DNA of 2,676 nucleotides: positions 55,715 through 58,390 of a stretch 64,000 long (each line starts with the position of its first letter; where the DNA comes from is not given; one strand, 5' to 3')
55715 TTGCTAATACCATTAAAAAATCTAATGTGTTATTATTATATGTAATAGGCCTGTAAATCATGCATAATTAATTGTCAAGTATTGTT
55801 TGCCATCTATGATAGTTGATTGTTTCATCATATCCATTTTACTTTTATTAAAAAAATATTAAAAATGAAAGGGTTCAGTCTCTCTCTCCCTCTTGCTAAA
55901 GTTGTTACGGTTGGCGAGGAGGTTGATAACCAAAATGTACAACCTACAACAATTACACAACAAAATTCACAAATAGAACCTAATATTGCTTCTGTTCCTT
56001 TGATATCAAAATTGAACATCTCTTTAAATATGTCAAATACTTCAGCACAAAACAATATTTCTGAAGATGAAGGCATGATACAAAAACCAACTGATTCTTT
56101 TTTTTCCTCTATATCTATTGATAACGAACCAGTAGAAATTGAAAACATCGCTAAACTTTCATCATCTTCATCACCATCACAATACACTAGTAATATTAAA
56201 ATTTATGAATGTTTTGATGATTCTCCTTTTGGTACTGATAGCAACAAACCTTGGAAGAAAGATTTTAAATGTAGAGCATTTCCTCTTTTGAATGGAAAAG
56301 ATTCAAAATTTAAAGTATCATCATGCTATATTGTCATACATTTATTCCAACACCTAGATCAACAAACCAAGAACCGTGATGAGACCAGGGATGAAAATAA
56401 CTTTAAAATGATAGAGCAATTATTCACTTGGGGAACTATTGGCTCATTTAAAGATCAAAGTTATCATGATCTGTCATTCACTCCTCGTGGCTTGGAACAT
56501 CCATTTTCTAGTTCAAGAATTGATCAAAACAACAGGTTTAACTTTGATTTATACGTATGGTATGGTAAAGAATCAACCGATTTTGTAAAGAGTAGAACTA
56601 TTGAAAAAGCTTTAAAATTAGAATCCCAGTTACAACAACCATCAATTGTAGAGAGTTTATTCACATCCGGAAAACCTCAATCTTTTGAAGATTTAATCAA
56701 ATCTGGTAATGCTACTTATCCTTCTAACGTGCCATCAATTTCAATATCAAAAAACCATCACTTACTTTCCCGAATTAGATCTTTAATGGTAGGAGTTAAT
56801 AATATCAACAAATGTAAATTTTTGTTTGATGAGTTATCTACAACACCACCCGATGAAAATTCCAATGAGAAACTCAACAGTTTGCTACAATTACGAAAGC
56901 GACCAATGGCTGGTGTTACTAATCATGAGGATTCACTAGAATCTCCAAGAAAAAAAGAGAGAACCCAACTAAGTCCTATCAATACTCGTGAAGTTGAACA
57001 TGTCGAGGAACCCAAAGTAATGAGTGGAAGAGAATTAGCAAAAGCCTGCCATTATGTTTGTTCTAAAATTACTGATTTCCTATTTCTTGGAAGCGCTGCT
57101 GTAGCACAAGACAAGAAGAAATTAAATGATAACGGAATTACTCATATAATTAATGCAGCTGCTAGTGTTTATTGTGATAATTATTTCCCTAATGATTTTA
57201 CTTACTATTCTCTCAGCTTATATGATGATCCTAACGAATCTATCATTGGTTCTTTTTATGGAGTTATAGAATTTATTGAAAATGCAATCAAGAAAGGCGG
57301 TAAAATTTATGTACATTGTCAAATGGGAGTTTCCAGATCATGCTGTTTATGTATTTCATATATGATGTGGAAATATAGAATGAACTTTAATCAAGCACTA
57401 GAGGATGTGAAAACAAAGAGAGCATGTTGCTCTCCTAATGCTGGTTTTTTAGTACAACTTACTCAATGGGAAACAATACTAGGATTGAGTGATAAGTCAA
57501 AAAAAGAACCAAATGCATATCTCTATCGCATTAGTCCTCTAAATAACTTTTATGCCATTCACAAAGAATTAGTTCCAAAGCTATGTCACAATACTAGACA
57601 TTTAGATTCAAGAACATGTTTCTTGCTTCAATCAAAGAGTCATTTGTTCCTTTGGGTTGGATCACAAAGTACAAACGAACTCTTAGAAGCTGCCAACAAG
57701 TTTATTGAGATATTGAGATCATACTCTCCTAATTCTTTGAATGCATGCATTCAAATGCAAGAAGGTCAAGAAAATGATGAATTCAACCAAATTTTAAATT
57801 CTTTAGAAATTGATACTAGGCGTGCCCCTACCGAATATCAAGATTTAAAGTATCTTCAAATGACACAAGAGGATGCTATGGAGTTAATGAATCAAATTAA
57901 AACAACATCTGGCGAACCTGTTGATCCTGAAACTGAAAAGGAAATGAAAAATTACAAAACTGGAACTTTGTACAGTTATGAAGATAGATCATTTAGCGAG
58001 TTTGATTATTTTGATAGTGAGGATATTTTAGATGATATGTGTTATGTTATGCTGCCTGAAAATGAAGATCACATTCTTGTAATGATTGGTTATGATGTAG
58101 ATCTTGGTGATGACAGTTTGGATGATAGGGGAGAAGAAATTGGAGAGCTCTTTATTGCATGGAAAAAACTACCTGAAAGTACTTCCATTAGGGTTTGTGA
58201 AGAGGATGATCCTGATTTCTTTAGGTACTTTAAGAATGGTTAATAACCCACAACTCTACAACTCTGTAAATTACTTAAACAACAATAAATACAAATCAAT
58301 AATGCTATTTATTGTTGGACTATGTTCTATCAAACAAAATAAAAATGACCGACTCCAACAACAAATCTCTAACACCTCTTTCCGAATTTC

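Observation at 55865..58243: Unusual domain fusion: dual-specificity phosphatase plus gelsolin-like domain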

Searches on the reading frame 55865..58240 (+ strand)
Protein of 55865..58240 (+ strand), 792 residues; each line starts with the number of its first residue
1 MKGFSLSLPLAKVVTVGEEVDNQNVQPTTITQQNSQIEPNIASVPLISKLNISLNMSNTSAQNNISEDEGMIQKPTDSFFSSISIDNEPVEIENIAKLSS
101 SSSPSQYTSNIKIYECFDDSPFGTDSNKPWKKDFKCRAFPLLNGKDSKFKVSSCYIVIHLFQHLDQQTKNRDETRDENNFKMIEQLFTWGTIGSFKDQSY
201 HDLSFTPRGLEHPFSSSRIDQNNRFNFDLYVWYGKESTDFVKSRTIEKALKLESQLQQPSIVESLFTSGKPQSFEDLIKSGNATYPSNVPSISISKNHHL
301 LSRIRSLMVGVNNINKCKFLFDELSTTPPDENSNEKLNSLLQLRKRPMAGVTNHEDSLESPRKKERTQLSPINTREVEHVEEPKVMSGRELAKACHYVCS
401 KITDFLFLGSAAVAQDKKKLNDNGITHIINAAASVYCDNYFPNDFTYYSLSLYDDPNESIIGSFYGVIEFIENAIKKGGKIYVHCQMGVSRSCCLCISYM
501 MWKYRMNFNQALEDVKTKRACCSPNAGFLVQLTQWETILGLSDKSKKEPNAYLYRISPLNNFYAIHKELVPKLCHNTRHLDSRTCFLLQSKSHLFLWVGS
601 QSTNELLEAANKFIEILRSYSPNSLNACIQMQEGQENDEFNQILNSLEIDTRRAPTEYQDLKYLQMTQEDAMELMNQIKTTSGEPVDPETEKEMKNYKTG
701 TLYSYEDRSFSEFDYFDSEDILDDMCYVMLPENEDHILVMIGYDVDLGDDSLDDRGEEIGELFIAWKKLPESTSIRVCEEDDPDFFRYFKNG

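Call 3: search_protein_families(library=pfam, proteins=[window:55865-58240:+], max_evalue=1)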
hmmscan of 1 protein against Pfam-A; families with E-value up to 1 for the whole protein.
window:55865-58240:+ (792 aa): 10 families
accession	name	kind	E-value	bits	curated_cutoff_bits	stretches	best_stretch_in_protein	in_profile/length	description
PF00782.25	DSPc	-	6.5e-32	110.6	33.5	1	406-537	1-132/133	Dual specificity phosphatase, catalytic domain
PF00626.27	Gelsolin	-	8.2e-08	32.4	21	1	576-640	11-75/76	Gelsolin repeat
PF22785.1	Tc-R-P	-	6.5e-05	23.9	27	1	409-503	8-104/106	Polymorphic toxin system, DSP-PTPase phosphatase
PF00102.32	Y_phosphatase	-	0.0016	18.5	20.9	1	466-504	153-195/234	Protein-tyrosine phosphatase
PF25466.1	MPK1_gelsolin_C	-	0.0033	18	27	0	756-783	70-98/105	MPK1 gelsolin domain C-terminal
PF22741.1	PTP-NADK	-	0.004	17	27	1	471-510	99-136/163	DSP-PTPase phosphatase fused to NAD+ Kinase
PF22784.1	PTP-SAK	-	0.035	14.6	27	1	413-501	20-110/153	Swiss Army Knife protein, DSP-PTPase phosphatase domain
PF25480.1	DUF7904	-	0.038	14.2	30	1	590-647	41-95/100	Domain of unknown function (DUF7904)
PF04179.17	Init_tRNA_PT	-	0.067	13.8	22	1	467-509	24-70/114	Rit1 DUSP-like domain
PF14566.11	PTPlike_phytase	-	0.089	13.3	27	0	466-501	122-156/158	Inositol hexakisphosphate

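Call 4: search_solved_structures(query=window:55865-58240:+, max_evalue=1, show_alignments=3)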
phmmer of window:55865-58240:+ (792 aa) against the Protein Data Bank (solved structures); distinct sequences matched with E-value up to 1: 105 (the best 60 are shown).
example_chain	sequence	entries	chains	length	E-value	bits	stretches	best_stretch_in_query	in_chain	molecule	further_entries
6apx_A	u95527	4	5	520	1.2e-23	86.7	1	401-537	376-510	Maltose-binding periplasmic protein,Dual specificity protein phosphatase 1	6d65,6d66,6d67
1m3g_A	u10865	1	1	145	6.5e-23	84.3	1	402-537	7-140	DUAL SPECIFICITY PROTEIN PHOSPHATASE 2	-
4d3p_A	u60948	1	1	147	8.3e-23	83.9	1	402-535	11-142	DUAL SPECIFICITY PROTEIN PHOSPHATASE 19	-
4d3r_A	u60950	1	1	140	9.3e-23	83.8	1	402-535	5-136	DUAL SPECIFICITY PROTEIN PHOSPHATASE 19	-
3s4e_A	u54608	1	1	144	1.3e-22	83.3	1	402-535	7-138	Dual specificity protein phosphatase 19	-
4d3q_A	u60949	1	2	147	7.8e-22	80.7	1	402-535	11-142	DUAL SPECIFICITY PROTEIN PHOSPHATASE 19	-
2nt2_A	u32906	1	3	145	8.2e-22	80.6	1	401-539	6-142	Protein phosphatase Slingshot homolog 2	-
3ezz_A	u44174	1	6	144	1e-21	80.3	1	402-537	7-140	Dual specificity protein phosphatase 4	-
2r0b_A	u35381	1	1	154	5.9e-21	77.8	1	402-538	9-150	Serine/threonine/tyrosine-interacting protein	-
3f81_A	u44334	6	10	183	1.8e-20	76.2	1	398-541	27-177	Dual specificity protein phosphatase 3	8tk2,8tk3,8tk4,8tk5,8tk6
1vhr_A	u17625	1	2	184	1.9e-20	76.1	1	398-541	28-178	HUMAN VH1-RELATED DUAL-SPECIFICITY PHOSPHATASE VHR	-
8i7o_J2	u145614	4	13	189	1.9e-20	76.1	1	397-537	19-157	Dual specificity phosphatase 21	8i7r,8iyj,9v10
9dj9_A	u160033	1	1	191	2.1e-20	76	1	398-541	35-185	Dual specificity protein phosphatase 3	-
1j4x_A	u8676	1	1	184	4.6e-19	71.6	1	398-541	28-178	DUAL SPECIFICITY PROTEIN PHOSPHATASE 3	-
2pq5_A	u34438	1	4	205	4.6e-19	71.5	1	400-540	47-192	Dual specificity protein phosphatase 13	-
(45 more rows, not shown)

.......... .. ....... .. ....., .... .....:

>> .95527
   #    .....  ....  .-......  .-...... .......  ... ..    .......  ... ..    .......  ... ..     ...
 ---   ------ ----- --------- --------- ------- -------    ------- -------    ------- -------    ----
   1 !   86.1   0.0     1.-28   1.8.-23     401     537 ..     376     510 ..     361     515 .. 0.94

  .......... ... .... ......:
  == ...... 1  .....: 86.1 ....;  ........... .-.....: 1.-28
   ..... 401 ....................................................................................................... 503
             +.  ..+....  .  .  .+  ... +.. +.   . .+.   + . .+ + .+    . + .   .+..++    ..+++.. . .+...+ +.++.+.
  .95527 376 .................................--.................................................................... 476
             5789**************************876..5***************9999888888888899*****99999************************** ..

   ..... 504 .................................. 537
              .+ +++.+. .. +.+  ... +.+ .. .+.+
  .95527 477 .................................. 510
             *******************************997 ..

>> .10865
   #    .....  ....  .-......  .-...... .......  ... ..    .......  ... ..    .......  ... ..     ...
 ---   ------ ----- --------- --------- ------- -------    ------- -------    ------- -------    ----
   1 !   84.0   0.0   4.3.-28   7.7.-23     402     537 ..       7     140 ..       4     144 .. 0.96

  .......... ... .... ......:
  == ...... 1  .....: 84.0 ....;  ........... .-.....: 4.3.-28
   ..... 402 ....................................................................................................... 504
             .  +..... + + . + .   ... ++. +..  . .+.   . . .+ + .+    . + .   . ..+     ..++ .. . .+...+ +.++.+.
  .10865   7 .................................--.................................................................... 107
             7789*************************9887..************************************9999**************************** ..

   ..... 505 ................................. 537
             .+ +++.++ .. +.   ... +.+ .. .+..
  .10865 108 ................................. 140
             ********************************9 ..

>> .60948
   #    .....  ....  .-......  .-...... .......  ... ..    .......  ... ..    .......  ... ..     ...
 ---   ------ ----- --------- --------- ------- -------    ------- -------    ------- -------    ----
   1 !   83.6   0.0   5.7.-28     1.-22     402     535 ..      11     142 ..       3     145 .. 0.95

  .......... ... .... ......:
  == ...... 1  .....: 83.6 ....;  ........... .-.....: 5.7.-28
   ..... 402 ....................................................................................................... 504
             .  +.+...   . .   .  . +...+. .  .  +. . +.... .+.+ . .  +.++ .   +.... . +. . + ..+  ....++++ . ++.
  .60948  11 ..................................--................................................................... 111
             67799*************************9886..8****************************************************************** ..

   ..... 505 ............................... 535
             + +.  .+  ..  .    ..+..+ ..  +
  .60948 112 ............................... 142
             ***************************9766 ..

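Call 5: find_homologous_proteins(query=window:55865-58240:+, max_evalue=0.00001)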
Query window:55865-58240:+ (792 aa): 22 proteins with E <= 0.00001 among 8000 candidates.
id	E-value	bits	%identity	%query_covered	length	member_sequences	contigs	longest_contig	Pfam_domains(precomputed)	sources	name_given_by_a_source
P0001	0.0e+0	1058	65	90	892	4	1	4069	PF00626.28,PF00782.26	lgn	-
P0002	1.0e-293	995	66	84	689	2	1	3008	PF00626.28,PF00782.26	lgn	-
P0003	3.7e-235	801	52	91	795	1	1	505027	PF00626.28,PF00782.26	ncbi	ncbi:hypothetical protein ABK040_003666 [Willaertia magna]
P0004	7.9e-89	317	40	52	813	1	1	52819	PF00626.28,PF25466.1,PF00782.26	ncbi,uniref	ncbi:protein-tyrosine-phosphatase MKP1 [Acrasis kona]|uniref:Protein-tyrosine-phosphatase MKP1 n=1 T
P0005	2.6e-49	187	29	62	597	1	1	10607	PF22785.2,PF00626.28,PF00782.26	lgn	-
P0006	6.2e-46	175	27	71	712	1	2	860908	PF22785.2,PF00626.28,PF00782.26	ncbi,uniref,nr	ncbi:unnamed protein product [Blepharisma stoltei]|uniref:Dual specificity phosphatase n=1 Tax=Bleph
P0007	1.9e-36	144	34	36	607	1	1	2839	PF00626.28,PF00782.26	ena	-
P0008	4.6e-30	123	37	24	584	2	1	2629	PF00782.26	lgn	-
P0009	6.5e-30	122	44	19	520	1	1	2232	PF00782.26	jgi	jgi:hypothetical protein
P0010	7.6e-29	119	38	24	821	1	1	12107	PF00782.26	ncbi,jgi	jgi:hypothetical protein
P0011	2.6e-27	114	34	31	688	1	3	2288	PF00782.26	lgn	-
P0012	9.5e-27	112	29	10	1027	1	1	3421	PF00782.26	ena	-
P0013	1.0e-25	109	32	32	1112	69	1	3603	PF00782.26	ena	-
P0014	2.2e-25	107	33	32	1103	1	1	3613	PF00782.26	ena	-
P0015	2.2e-25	107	33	32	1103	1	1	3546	PF00782.26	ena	-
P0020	2.3e-24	104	31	34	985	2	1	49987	PF00782.26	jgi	jgi:protein-tyrosine phosphatase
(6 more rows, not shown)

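Call 16: search_protein_families(library=pfam, proteins=[P0004, P0006], max_evalue=10)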
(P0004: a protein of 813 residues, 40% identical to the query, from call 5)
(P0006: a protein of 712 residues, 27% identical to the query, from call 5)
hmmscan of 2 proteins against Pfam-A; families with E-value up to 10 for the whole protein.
P0004 (813 aa): 6 families
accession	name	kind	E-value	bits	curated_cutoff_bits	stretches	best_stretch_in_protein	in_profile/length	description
PF00782.25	DSPc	-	9.1e-25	87.4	33.5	1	430-559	2-132/133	Dual specificity phosphatase, catalytic domain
PF25466.1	MPK1_gelsolin_C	-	2.1e-15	57.2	27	1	723-809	2-104/105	MPK1 gelsolin domain C-terminal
PF00626.27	Gelsolin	-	6.9e-11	42.3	21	1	729-807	7-76/76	Gelsolin repeat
PF25480.1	DUF7904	-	0.0007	19.8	30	0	125-166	20-61/100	Domain of unknown function (DUF7904)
PF22785.1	Tc-R-P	-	0.0066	17.4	27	1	467-525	47-104/106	Polymorphic toxin system, DSP-PTPase phosphatase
PF00102.32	Y_phosphatase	-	0.036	14.1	20.9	1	489-536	154-210/234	Protein-tyrosine phosphatase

P0006 (712 aa): 6 families
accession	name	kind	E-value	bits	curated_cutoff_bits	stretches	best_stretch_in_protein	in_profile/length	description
PF00782.25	DSPc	-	1.3e-26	93.5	33.5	1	340-470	1-132/133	Dual specificity phosphatase, catalytic domain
PF00626.27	Gelsolin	-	3.8e-08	33.5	21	2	515-580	13-76/76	Gelsolin repeat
PF22785.1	Tc-R-P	-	1.1e-05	26.4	27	1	340-435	5-103/106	Polymorphic toxin system, DSP-PTPase phosphatase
PF04179.17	Init_tRNA_PT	-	0.027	15.1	22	1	396-434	20-60/114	Rit1 DUSP-like domain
PF25466.1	MPK1_gelsolin_C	-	0.029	15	27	1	515-550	14-58/105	MPK1 gelsolin domain C-terminal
PF00102.32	Y_phosphatase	-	0.077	13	20.9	1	401-437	155-195/234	Protein-tyrosine phosphatase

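Call 24: predict_structure(alignment_id=A1)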
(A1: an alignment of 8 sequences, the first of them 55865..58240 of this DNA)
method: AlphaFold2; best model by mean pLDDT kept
length: 792 residues; sequences in the alignment: 8
mean_pLDDT: 59.3   pTM: 0.42
mean pLDDT of the five models: 59.3, 59.0, 56.2, 53.7, 51.9
residues with pLDDT >= 90: 65; 70-90: 262; 50-70: 141; < 50: 324
segments of 3 or more residues with pLDDT < 50: 1-38, 40-107, 124-131, 142-146, 166-212, 281-386, 434-436, 560-568, 665-696
pLDDT, mean of each block of 10 residues (from residue 1): 25 28 31 33 28 24 29 26 38 36 46 77 47 68 51 74 52 43 44 35 42 57 66 70 73 73 66 60 34 32 34 29 28 31 28 29 32 34 42 68 89 86 90 60 78 63 80 89 77 88 88 81 68 81 74 72 40 77 87 87 81 78 67 91 82 58 50 45 44 55 86 66 81 87 68 86 91 82 70 41
secondary structure, 60 per line:
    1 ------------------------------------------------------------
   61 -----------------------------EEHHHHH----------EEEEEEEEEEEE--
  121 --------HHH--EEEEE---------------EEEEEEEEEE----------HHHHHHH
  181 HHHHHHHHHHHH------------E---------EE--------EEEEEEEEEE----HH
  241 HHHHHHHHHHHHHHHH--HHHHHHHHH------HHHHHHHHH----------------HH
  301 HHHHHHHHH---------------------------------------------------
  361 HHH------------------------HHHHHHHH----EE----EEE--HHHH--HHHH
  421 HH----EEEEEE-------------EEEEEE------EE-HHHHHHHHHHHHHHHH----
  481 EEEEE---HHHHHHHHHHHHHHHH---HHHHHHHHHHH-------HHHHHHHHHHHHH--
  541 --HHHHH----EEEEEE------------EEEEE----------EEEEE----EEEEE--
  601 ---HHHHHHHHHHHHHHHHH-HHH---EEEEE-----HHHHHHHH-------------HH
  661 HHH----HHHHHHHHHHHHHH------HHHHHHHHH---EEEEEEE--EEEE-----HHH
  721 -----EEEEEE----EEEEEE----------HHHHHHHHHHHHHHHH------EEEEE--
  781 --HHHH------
elements in order (helices of 4 or more, strands of 3 or more residues): H92-96 E107-118 E134-138 E154-163 H174-192 E225-234 H239-256 H259-267 H274-282 H299-309 H388-395 E406-408 H411-414 H417-422 E427-432 E446-451 H461-476 E481-485 H489-504 H508-518 H526-538 H543-547 E552-557 E570-574 E585-589 E594-598 H604-620 E628-632 H638-645 H659-663 H668-681 H688-696 E700-706 E709-712 E726-731 E736-741 H752-767 E774-778 H783-786

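Call 28: fold_search(model_id=the predicted structure, library=pdb)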
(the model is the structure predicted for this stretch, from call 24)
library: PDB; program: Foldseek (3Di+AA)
matches with E <= 10: 942; with E <= 0.001: 321
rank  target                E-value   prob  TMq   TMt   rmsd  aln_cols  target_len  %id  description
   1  6d66_A                1.6e-12  1.00  0.17  0.27   3.5       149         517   36  Crystal structure of the human dual specificity 1 catalytic domain (C258S) as a maltose binding protein fusion in comp (released 2018-09-19)
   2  6apx_A                2.2e-12  1.00  0.17  0.26   1.8       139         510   38  Crystal structure of human dual specificity phosphatase 1 catalytic domain (C258S) as a maltose binding protein fusion (released 2017-11-01)
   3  1zzw_B                2.6e-12  1.00  0.17  0.89   1.9       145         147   34  Crystal Structure of catalytic domain of Human MAP Kinase Phosphatase 5 (released 2006-07-04)
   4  9nsb_E                3.3e-12  1.00  0.17  0.87   1.9       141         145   34  Crystal structure of an MKP5 allosteric loop mutant, S446G, in complex with an allosteric inhibitor (released 2025-07-30)
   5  7umv                  3.7e-12  1.00  0.17  0.86   2.6       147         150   35  Structure of MAP kinase phosphatase 5 in complex with 3,3-dimethyl-1-((5,6-dihydropyrido[2,3-h]quinazolin-2-yl)thio)buta (released 2022-10-05)
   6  7u4o_B                6.1e-12  1.00  0.17  0.88   1.9       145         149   34  Structure of MAP kinase phosphatase 5 in complex with 3,3-dimethyl-1-((9-propyl-5,6-dihydrothieno[3,4-h]quinazolin-2-y (released 2022-10-05)
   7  6mc1_B                6.8e-12  1.00  0.17  0.88   2.4       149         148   34  Structure of MAP kinase phosphatase 5 in complex with 3,3-dimethyl-1-((9-(methylthio)-5,6-dihydrothieno[3,4-h]quinazol (released 2020-08-19)
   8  6d65_A                8.1e-12  1.00  0.17  0.26   1.8       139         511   38  Crystal structure of the human dual specificity phosphatase 1 catalytic domain (C258S) as a maltose binding protein fu (released 2018-09-19)
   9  9nsb_A                8.1e-12  1.00  0.17  0.84   2.3       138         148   35  Crystal structure of an MKP5 allosteric loop mutant, S446G, in complex with an allosteric inhibitor (released 2025-07-30)
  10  6d65_C                8.6e-12  1.00  0.17  0.26   1.8       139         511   38  Crystal structure of the human dual specificity phosphatase 1 catalytic domain (C258S) as a maltose binding protein fu (released 2018-09-19)
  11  6d67_A                8.6e-12  1.00  0.17  0.27   3.5       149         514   36  Crystal structure of the human dual specificity phosphatase 1 catalytic domain (C258S) as a maltose binding protein fu (released 2018-09-19)
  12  7y4d_A                9.6e-12  1.00  0.17  0.87   2.0       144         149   34  Crystal structure of DUSP10 mutant_S95A (released 2023-06-21)
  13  1zzw_A                1.0e-11  1.00  0.17  0.87   2.5       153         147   32  Crystal Structure of catalytic domain of Human MAP Kinase Phosphatase 5 (released 2006-07-04)
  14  6mc1_E                1.1e-11  1.00  0.17  0.87   1.9       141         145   35  Structure of MAP kinase phosphatase 5 in complex with 3,3-dimethyl-1-((9-(methylthio)-5,6-dihydrothieno[3,4-h]quinazol (released 2020-08-19)
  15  9nsb_D                1.1e-11  1.00  0.17  0.88   1.9       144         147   34  Crystal structure of an MKP5 allosteric loop mutant, S446G, in complex with an allosteric inhibitor (released 2025-07-30)
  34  2nt2_A                2.5e-11  1.00  0.17  0.91   1.8       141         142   33  Crystal Structure of Slingshot phosphatase 2 (released 2007-06-05)
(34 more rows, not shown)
